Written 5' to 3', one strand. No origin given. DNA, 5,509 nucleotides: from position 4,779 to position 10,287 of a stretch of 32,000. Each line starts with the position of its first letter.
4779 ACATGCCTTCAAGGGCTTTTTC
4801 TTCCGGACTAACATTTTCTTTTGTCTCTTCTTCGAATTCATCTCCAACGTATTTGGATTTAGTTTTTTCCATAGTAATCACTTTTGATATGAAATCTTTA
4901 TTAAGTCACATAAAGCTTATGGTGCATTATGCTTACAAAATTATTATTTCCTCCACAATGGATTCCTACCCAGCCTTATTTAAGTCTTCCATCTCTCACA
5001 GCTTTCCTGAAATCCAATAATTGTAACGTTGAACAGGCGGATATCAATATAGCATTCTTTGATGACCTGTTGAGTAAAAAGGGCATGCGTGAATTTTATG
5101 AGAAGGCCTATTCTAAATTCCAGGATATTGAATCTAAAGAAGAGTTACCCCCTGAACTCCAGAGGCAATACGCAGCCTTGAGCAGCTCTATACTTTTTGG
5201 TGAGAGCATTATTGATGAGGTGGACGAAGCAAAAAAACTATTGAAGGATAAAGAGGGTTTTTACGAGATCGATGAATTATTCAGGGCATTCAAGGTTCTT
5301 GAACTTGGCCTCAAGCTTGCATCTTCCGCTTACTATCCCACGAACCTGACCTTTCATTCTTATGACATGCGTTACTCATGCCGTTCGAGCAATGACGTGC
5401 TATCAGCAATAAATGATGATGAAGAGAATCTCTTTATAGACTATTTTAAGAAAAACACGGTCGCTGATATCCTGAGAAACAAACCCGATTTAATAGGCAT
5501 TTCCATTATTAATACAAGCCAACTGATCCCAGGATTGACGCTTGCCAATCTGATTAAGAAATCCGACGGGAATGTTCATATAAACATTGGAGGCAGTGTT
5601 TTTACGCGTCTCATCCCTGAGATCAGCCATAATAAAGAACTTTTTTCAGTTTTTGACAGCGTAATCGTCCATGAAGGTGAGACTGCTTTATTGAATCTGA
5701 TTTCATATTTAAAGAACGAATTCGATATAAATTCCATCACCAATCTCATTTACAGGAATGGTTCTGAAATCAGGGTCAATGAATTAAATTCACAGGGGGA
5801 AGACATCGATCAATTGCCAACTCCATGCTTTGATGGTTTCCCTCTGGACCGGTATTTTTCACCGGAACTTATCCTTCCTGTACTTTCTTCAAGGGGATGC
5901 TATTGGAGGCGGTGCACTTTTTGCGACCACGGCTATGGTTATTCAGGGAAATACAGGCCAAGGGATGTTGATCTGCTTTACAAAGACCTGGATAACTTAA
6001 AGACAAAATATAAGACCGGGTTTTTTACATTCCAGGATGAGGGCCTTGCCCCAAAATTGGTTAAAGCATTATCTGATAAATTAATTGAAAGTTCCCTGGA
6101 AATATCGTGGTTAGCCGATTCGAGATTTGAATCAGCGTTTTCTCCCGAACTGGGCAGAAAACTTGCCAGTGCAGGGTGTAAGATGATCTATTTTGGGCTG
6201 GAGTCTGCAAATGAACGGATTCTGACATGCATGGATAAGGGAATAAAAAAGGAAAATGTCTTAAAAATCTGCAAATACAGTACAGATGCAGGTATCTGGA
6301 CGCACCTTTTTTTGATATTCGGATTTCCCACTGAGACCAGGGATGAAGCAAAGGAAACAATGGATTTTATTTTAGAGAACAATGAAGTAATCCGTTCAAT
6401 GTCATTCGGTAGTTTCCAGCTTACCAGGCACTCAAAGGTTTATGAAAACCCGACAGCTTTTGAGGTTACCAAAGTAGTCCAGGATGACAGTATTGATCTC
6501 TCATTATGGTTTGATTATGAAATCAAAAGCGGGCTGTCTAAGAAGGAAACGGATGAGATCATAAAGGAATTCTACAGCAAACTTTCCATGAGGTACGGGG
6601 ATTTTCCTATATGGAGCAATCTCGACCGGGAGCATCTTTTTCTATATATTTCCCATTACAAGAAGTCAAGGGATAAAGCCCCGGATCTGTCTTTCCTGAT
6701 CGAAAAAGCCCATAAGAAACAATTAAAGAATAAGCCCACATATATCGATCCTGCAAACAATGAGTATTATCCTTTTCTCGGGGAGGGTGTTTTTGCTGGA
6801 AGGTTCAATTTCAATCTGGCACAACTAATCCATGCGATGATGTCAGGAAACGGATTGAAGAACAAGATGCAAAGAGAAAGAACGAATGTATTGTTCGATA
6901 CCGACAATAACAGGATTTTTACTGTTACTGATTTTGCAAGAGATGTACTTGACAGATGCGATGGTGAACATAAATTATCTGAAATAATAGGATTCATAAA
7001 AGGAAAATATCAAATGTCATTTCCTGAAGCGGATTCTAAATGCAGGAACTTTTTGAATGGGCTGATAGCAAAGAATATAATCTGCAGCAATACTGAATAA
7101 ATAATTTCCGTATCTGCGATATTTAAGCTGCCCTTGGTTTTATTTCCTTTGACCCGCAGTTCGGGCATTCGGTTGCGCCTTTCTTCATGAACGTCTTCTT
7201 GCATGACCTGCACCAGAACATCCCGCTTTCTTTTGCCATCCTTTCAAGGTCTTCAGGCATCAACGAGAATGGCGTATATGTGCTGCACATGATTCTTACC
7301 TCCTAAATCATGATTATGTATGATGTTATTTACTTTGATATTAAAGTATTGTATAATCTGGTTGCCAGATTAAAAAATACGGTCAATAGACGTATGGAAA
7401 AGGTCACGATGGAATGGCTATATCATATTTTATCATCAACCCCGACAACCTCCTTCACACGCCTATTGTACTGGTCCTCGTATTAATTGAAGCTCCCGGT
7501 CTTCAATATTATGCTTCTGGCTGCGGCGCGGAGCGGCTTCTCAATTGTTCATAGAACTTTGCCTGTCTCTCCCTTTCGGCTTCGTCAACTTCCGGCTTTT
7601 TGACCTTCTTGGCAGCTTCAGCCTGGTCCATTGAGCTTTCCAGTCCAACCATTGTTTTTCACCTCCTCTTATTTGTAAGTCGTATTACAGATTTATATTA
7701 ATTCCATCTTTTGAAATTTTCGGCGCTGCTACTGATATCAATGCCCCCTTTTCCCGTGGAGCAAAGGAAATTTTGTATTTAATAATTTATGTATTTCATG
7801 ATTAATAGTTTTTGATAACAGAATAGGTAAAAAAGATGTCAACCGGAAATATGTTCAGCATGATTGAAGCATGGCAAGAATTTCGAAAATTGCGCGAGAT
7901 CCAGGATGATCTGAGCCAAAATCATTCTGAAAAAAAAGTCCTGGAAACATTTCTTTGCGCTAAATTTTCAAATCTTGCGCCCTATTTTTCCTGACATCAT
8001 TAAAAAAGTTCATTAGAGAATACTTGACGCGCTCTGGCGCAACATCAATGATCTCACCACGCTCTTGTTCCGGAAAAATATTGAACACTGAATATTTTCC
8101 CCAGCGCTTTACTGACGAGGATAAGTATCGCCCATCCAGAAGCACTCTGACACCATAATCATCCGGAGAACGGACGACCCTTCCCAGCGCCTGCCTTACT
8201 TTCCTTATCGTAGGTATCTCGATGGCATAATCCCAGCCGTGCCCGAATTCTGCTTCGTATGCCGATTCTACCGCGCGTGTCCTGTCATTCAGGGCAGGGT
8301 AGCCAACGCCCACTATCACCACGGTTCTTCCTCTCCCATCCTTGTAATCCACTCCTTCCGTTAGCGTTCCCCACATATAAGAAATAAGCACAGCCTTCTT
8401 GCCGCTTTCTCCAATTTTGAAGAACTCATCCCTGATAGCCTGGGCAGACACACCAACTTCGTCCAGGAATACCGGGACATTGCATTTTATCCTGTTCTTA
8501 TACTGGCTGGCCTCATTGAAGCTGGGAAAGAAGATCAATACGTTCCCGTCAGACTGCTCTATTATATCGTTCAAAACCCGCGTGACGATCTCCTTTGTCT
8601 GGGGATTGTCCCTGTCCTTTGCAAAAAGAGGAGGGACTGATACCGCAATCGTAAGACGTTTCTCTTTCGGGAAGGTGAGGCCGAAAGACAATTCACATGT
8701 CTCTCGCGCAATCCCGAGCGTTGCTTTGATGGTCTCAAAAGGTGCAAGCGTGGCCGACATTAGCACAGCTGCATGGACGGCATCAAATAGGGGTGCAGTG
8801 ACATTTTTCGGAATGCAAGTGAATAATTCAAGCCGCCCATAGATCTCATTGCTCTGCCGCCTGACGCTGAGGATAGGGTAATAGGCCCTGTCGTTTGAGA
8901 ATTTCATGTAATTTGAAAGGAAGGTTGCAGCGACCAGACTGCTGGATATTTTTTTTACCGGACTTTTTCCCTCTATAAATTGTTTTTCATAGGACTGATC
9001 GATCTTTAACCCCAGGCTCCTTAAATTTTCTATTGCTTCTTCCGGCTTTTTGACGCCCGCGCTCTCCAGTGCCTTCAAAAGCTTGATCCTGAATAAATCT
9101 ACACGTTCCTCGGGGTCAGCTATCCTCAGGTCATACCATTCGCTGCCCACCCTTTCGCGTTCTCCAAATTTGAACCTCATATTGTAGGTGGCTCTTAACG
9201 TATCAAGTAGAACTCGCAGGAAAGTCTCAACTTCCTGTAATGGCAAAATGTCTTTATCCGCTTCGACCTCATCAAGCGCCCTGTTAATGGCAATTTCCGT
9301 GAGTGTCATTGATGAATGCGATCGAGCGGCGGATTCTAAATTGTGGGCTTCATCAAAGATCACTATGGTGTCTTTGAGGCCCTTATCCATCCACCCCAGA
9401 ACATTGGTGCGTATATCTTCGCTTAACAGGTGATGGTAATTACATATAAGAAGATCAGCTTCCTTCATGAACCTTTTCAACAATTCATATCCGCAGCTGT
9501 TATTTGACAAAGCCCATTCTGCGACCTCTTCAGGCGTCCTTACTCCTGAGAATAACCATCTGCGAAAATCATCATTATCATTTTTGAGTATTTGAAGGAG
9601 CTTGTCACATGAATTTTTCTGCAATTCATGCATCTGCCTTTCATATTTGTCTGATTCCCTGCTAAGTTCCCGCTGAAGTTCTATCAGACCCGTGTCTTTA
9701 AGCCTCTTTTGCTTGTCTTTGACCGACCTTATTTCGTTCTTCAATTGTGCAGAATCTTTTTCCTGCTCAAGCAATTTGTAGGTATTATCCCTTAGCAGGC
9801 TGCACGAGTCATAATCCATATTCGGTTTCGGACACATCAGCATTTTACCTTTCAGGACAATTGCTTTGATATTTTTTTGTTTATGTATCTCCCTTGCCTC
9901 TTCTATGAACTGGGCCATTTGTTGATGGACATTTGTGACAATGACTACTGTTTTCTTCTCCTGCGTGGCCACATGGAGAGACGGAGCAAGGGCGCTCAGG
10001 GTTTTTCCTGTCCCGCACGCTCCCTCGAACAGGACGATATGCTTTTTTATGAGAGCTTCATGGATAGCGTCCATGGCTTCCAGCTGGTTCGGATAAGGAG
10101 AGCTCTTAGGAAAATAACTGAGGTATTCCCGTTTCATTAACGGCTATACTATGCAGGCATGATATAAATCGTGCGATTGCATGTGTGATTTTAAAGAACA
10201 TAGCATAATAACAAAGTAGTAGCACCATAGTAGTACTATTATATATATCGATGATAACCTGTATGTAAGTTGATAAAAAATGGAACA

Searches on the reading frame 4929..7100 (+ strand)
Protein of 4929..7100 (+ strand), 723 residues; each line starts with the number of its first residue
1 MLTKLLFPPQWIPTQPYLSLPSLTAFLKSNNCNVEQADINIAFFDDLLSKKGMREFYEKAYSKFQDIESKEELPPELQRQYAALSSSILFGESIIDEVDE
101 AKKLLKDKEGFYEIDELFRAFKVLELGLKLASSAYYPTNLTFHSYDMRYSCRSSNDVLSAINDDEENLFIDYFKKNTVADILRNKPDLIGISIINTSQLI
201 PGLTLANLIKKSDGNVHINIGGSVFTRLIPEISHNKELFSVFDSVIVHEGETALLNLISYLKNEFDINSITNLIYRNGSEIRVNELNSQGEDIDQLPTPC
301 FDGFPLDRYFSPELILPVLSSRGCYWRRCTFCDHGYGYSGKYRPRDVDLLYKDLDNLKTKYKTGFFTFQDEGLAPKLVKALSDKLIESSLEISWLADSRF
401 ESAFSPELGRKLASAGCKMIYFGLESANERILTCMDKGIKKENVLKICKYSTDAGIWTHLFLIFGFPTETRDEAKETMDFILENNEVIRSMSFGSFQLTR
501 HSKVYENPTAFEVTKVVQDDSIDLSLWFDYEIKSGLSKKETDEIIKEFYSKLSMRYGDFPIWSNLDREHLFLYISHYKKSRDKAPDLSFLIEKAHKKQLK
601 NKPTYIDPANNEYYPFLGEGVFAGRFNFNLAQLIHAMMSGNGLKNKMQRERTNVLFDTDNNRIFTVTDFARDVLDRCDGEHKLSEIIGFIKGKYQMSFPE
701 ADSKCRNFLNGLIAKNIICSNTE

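Call 56: search_protein_families(library=pfam, proteins=[window:4929-7100:+], max_evalue=0.001)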
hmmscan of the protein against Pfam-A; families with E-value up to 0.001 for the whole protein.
window:4929-7100:+ (723 aa): 3 families
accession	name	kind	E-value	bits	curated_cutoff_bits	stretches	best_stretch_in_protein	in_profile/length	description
PF04055.27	Radical_SAM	-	6.4e-19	69.2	29.5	1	320-481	3-166/166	Radical SAM superfamily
PF05402.18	PqqD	-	5.3e-07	30.3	23.4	1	654-718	3-67/67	Coenzyme PQQ synthesis protein D (PqqD)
PF02310.24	B12-binding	-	9.9e-07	29.1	32.1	1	175-257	41-120/121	B12 binding domain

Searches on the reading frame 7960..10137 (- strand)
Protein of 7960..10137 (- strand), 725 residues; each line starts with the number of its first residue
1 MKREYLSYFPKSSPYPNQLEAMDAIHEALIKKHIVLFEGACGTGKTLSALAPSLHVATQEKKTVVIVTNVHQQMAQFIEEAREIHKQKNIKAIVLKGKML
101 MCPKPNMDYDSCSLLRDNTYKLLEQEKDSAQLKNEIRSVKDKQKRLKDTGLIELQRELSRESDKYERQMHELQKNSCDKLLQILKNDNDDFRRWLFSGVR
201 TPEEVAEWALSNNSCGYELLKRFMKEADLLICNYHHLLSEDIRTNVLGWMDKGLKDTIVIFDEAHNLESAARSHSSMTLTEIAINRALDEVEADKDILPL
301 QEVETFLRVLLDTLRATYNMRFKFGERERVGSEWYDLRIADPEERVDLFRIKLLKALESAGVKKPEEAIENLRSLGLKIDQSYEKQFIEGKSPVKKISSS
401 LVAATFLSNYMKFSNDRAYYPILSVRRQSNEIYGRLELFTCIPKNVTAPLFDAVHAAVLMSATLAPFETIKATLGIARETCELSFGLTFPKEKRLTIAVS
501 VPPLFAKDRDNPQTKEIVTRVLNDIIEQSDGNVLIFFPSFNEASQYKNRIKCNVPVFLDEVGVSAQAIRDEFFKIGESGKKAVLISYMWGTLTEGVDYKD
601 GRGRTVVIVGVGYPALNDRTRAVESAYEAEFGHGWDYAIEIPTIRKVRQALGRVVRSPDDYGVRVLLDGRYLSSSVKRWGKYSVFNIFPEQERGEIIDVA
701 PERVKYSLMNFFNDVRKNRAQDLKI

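Call 56: search_protein_families(library=pfam, proteins=[window:7960-10137:-], max_evalue=0.001)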
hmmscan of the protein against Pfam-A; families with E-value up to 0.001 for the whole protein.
window:7960-10137:- (725 aa): 7 families
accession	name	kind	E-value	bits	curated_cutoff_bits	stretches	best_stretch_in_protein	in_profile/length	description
PF13307.12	Helicase_C_2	-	8e-30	104.5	25.3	1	524-678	3-161/170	Helicase C-terminal domain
PF06733.21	DEAD_2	-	1.4e-21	77.3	21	1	70-281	5-169/172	DEAD_2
PF04851.21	ResIII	-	4e-09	37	22.5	1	13-96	3-89/164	Type III restriction enzyme, res subunit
PF00270.35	DEAD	-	2e-08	34.6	26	1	16-95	2-79/167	DEAD/DEAH box helicase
PF09848.15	SLFN-g3_helicase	-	1.7e-05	24.7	24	0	32-138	1-109/354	Schlafen group 3, DNA/RNA helicase domain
PF02562.22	PhoH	-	2e-05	24.7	27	0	17-68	8-55/205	PhoH-like protein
PF05707.18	Zot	-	0.0002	21.3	20.3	0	34-83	2-53/197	Zonular occludens toxin (Zot)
